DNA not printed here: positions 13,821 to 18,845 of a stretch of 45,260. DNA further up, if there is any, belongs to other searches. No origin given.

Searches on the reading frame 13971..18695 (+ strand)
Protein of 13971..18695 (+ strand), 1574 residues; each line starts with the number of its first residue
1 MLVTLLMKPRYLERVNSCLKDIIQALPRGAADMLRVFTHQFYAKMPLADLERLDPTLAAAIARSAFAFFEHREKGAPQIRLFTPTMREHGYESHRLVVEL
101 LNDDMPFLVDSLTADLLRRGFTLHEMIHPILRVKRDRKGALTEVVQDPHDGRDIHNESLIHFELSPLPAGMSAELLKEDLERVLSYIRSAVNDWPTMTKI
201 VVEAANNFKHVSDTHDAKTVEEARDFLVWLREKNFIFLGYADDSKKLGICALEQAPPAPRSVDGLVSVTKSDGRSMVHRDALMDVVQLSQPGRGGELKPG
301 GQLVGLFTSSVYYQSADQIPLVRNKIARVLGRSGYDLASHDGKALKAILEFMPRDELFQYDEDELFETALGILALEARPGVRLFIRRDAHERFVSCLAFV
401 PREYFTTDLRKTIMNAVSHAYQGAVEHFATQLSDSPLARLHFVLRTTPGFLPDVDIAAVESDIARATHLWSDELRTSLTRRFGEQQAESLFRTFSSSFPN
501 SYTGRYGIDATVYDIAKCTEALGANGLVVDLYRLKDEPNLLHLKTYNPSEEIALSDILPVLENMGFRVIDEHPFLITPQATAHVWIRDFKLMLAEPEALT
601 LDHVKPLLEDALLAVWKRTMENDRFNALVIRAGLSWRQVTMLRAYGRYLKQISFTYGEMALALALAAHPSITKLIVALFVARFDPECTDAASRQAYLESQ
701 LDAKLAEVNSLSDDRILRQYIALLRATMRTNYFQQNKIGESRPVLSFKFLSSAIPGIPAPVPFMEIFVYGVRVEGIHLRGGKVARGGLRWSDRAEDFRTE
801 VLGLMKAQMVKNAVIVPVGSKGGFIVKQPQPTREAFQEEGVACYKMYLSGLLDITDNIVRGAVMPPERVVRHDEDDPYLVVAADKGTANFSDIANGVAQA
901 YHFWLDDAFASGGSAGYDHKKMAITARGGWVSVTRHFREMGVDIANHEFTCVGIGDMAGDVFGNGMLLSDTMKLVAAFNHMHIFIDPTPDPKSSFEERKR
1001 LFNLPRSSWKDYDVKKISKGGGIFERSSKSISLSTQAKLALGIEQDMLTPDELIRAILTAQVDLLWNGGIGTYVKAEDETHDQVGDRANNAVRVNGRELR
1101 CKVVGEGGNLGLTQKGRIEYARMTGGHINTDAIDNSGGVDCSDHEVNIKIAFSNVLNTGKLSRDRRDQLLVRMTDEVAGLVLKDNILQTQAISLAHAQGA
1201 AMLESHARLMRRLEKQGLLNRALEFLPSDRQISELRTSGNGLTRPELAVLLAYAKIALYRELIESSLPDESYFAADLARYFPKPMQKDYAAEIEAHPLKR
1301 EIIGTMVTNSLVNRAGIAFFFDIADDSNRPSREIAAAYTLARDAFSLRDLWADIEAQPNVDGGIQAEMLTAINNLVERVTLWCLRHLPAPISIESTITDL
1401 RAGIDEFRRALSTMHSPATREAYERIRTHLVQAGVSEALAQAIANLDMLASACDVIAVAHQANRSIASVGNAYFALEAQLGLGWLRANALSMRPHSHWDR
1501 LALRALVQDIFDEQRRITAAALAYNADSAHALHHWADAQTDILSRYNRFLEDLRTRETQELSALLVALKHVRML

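Call 19: search_protein_families(library=pfam, proteins=[window:13971-18695:+], max_evalue=0.00001)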
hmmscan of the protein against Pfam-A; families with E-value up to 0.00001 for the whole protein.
window:13971-18695:+ (1574 aa): 7 families
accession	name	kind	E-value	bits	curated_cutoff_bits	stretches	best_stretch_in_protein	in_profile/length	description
PF05088.18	Bac_GDH_CD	-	1.3e-258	858.9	22.8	1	701-1194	2-496/497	Bacterial NAD-glutamate dehydrogenase, catalytic domain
PF21074.2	GDH_C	-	5.5e-100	335.3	26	1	1239-1572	1-338/339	Glutamate dehydrogenase, C-terminal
PF21075.3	GDH_ACT1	-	2.3e-39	134.9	23.7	1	37-180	1-144/144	Glutamate dehydrogenase, ACT1 domain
PF21078.2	GDH_HM3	-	2.4e-26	92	24.6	1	620-685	1-66/66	Glutamate dehydrogenase, helical motif 3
PF21076.3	GDH_ACT2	-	3.3e-25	88.9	22.8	1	382-470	1-89/90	Glutamate dehydrogenase, ACT2 domain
PF21073.2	GDH_HM1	-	2.6e-23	82.1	21.2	1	319-378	1-60/60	Glutamate dehydrogenase, helical motif 1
PF21077.3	GDH_ACT3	-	4.4e-22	78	22.2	1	528-603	3-79/80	Glutamate dehydrogenase, ACT3 domain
